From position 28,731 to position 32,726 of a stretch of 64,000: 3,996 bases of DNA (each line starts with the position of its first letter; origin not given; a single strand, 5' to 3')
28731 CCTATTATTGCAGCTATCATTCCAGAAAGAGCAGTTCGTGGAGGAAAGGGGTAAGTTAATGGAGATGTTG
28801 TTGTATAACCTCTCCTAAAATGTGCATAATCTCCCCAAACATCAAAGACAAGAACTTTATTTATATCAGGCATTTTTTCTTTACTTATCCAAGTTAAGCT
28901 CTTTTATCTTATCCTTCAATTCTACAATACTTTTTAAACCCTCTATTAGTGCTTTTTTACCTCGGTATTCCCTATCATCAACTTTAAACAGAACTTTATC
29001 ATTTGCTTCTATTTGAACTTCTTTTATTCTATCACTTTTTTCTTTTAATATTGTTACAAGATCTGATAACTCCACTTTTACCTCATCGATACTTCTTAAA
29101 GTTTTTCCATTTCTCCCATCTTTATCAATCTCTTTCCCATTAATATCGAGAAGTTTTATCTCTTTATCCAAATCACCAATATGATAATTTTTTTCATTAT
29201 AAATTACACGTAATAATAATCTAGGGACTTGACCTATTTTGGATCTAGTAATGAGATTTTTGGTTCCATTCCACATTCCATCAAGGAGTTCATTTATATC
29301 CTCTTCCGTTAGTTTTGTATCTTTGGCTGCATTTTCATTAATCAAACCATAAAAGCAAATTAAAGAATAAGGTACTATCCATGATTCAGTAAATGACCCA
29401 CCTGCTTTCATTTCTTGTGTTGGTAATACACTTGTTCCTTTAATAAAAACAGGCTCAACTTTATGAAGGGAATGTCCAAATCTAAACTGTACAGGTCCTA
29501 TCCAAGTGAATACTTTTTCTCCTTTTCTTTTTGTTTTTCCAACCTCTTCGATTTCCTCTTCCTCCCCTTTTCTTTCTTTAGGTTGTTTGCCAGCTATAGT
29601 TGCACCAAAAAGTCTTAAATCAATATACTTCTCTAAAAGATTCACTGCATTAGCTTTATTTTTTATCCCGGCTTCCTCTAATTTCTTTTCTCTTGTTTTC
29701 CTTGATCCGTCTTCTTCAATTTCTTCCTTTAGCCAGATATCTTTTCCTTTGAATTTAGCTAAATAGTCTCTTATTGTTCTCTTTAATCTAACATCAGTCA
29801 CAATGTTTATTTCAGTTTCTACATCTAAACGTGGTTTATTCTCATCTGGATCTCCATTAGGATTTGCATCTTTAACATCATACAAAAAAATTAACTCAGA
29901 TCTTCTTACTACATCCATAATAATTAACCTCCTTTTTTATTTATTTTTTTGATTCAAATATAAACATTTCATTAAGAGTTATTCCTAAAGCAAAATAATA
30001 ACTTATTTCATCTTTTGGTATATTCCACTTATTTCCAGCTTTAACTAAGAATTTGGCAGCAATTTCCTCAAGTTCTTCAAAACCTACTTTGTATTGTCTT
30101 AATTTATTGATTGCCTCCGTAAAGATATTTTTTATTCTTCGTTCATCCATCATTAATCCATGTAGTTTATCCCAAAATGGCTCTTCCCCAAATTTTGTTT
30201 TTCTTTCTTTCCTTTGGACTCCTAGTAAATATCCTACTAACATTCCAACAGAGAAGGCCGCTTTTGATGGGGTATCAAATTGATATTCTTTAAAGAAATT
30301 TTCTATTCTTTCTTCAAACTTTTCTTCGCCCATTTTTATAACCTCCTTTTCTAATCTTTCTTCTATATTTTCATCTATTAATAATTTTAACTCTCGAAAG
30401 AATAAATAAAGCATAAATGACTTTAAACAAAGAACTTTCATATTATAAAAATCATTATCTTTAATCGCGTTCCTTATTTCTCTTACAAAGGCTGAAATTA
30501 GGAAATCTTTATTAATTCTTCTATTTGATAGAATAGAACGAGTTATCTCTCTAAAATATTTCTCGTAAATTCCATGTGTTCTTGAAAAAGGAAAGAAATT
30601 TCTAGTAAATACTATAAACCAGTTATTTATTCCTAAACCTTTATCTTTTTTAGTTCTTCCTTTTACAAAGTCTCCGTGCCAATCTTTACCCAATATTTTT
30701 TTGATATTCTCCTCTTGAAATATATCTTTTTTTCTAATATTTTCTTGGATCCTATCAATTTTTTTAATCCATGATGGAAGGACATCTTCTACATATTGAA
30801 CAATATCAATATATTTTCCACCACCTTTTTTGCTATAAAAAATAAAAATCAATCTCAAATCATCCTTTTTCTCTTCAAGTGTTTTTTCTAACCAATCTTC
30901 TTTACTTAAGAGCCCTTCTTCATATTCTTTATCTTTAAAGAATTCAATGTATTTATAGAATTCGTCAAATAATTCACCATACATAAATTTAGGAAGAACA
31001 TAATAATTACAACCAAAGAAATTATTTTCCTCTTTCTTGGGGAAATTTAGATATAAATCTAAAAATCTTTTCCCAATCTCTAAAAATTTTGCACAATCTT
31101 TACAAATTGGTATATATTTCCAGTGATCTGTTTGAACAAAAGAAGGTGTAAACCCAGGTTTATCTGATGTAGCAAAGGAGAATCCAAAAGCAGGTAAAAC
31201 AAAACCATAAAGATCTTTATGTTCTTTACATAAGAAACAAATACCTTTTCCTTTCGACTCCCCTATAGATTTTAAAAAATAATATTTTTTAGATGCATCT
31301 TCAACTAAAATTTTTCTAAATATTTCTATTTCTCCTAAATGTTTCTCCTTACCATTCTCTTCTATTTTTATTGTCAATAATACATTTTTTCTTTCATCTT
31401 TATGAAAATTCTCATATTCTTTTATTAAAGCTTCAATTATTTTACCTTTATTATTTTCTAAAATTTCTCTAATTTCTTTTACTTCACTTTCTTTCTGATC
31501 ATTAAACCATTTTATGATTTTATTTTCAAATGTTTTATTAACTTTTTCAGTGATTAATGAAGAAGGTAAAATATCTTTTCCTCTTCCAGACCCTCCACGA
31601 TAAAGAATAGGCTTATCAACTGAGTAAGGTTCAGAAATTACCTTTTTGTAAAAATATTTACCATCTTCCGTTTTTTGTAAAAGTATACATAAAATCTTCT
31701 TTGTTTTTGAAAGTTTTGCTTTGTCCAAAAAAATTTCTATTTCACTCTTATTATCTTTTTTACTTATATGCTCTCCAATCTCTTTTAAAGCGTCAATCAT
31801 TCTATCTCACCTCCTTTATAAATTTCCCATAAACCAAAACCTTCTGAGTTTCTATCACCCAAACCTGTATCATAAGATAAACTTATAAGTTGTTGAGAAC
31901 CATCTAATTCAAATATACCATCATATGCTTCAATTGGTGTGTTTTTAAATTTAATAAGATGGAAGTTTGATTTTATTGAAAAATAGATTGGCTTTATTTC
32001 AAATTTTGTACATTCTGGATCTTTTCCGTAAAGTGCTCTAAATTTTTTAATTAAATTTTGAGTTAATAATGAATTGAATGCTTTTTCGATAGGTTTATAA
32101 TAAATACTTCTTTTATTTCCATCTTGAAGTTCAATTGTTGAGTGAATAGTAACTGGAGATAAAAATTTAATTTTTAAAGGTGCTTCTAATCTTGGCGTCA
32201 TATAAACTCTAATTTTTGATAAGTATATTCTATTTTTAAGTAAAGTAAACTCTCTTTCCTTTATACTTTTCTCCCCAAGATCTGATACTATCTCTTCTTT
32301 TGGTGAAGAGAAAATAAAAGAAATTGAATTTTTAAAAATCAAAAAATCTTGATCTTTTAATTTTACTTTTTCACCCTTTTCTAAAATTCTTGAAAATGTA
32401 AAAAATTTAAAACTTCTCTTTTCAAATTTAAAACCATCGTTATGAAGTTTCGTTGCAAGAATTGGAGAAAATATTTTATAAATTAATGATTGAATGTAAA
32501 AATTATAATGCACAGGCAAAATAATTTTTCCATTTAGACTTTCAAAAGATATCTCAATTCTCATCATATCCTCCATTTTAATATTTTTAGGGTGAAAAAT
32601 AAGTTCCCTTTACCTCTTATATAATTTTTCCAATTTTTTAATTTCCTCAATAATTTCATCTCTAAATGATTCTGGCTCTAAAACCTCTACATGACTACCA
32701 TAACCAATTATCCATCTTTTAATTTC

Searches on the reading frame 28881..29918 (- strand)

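Call 26: search_protein_families(library=ncbifam, proteins=[window:28881-29918:-], max_evalue=0.00001)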
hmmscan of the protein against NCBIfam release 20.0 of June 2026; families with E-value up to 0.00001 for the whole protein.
window:28881-29918:- (345 aa): 3 families
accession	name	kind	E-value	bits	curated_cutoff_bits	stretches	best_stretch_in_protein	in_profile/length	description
TIGR02590.1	cas_Csh2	exception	1.7e-78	264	171.55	1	6-311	1-284/286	type I-B CRISPR-associated protein Cas7/Csh2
TIGR01595.1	cas_CT1132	subfamily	8.1e-54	183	125.8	1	5-248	3-217/268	CRISPR-associated protein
TIGR02589.1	cas_Csd2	exception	9.4e-28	97.4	182.25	1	6-215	1-207/284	type I-C CRISPR-associated protein Cas7/Csd2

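Call 27: search_protein_families(library=padloc, proteins=[window:28881-29918:-], max_evalue=0.00001)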
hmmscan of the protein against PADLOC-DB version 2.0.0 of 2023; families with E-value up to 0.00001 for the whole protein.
window:28881-29918:- (345 aa): 8 families
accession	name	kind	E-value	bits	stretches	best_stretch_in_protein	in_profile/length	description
PDLC00963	Cas7b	-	4.4e-79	264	1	6-311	1-284/286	"CRISPR-associated protein Cas7/Csh2, subtype I-B/HMARI"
PDLC01303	Cas7b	-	7.3e-79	263.2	1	6-311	1-259/261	CAS-I-B; effector_G7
PDLC01614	Cas7b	-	4.5e-56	188.5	1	6-284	2-246/247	"CAS-I-B,CAS-I-C; effector_G7"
PDLC00964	Cas7b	-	2.1e-54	183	1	5-248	3-217/268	"CRISPR-associated protein, CT1132 family"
PDLC01253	Cas7c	-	6e-51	171.5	1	5-296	3-222/230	CAS-I-C; effector_G7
PDLC01461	Cas7c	-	1.1e-50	170.7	1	5-259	4-222/250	CAS-I-C; effector_G7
PDLC01302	Cas7c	-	8.7e-29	98.8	1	6-215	1-190/261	CAS-I-C; effector_G7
PDLC00958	Cas7c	-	2.5e-28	97.4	1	6-215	1-207/284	"CRISPR-associated protein Cas7/Csd2, subtype I-C/DVULG"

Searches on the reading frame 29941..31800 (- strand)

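Call 26: search_protein_families(library=ncbifam, proteins=[window:29941-31800:-], max_evalue=0.00001)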
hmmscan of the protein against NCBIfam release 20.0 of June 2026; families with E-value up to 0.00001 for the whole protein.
window:29941-31800:- (619 aa): 2 families
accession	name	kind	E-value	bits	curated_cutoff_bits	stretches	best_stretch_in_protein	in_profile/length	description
TIGR02556.1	cas_TM1802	equivalog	3e-50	171.2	156.95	1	1-610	1-570/571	TIGR02556 family CRISPR-associated protein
TIGR02591.1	cas_Csh1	hypoth_equivalog_domain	1.4e-36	126.7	104.05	1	207-608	8-394/395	type I-B CRISPR-associated protein Cas8b/Csh1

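Call 27: search_protein_families(library=padloc, proteins=[window:29941-31800:-], max_evalue=0.00001)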
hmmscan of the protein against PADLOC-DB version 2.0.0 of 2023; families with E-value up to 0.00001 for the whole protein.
window:29941-31800:- (619 aa): 6 families
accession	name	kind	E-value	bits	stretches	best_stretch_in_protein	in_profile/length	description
PDLC01623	Cas8b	-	7e-99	330.3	1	1-609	1-543/544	CAS-I-B; effector_LS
PDLC01343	Cas8b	-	1.8e-90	302.5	1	1-608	1-534/535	CAS-I-B; effector_LS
PDLC01285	Cas8b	-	4.1e-55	185.7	1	1-610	1-482/483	CAS-I-B; effector_LS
PDLC01304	Cas8b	-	3.3e-41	139.8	1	207-608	8-325/326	CAS-I-B; effector_LS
PDLC00969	Cas8b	-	3.6e-37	126.7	1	207-608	8-394/395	"CRISPR-associated protein Cas8b/Csh1, subtype I-B/HMARI"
PDLC01483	Cas8b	-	1.4e-07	28.4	1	268-367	333-433/658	CAS-I-B; effector_LS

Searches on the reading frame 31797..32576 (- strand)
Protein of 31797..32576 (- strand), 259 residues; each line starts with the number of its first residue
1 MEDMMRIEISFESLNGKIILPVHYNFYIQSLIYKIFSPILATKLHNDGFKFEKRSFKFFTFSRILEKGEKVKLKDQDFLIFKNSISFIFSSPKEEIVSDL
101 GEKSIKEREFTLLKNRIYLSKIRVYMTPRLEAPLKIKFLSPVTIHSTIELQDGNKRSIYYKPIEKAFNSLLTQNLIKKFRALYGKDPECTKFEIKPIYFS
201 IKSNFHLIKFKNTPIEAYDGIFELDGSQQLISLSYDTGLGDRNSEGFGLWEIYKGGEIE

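Call 26: search_protein_families(library=ncbifam, proteins=[window:31797-32576:-], max_evalue=0.00001)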
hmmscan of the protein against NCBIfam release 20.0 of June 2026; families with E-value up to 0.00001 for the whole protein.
window:31797-32576:- (259 aa): 1 family
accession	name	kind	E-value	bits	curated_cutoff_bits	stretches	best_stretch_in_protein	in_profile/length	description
TIGR01877.1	cas_cas6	equivalog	6.5e-37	127.9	58.65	1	52-251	4-200/200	CRISPR-associated endoribonuclease Cas6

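Call 27: search_protein_families(library=padloc, proteins=[window:31797-32576:-], max_evalue=0.00001)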
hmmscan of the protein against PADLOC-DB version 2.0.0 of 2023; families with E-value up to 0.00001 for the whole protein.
window:31797-32576:- (259 aa): 14 families
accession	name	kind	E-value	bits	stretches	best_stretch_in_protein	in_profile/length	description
PDLC01782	Cas6b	-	5.8e-67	224.2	1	5-253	1-234/235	-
PDLC01451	Cas6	-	3.9e-41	139.8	1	5-251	1-216/219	"CAS-I,CAS-II,CAS-III,CAS-IV,CAS-V,CAS-VI; crRNAmaturation"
PDLC00956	Cas6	-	1.7e-37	127.9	1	52-251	4-200/200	CRISPR-associated endoribonuclease Cas6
PDLC01372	Cas6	-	6.7e-37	125.9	1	5-249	1-232/235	"CAS-I,CAS-II,CAS-III,CAS-IV,CAS-V,CAS-VI; crRNAmaturation"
PDLC01609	Cas6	-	8.1e-36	121.8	1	105-252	3-137/137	"CAS-I,CAS-II,CAS-III,CAS-IV,CAS-V,CAS-VI; crRNAmaturation"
PDLC01718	typeIV_Cas6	-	3.8e-33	113.4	1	5-252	1-239/262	Cas6_7_IV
PDLC01265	Cas6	-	2.1e-26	91.9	1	56-251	1-179/179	"CAS-I,CAS-II,CAS-III,CAS-IV,CAS-V,CAS-VI; crRNAmaturation"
PDLC01783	Cas6b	-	4.9e-26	89.9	1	5-252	1-224/225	-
PDLC02098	Cas6_IIIa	-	3.8e-24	84.3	1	5-252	1-199/200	-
PDLC02103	Cas6b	-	1.4e-16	59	1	5-252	1-238/240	-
PDLC01788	Cas6b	-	2e-12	45.6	1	19-253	2-218/219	-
PDLC01473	Cas6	-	7.3e-09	33.6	1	57-237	35-193/197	"CAS-I,CAS-II,CAS-III,CAS-IV,CAS-V,CAS-VI; crRNAmaturation"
PDLC02101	Cas6b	-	4.8e-08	31.2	1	57-248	40-215/218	-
PDLC01786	Cas6b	-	2.7e-06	25.4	1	38-249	36-226/228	-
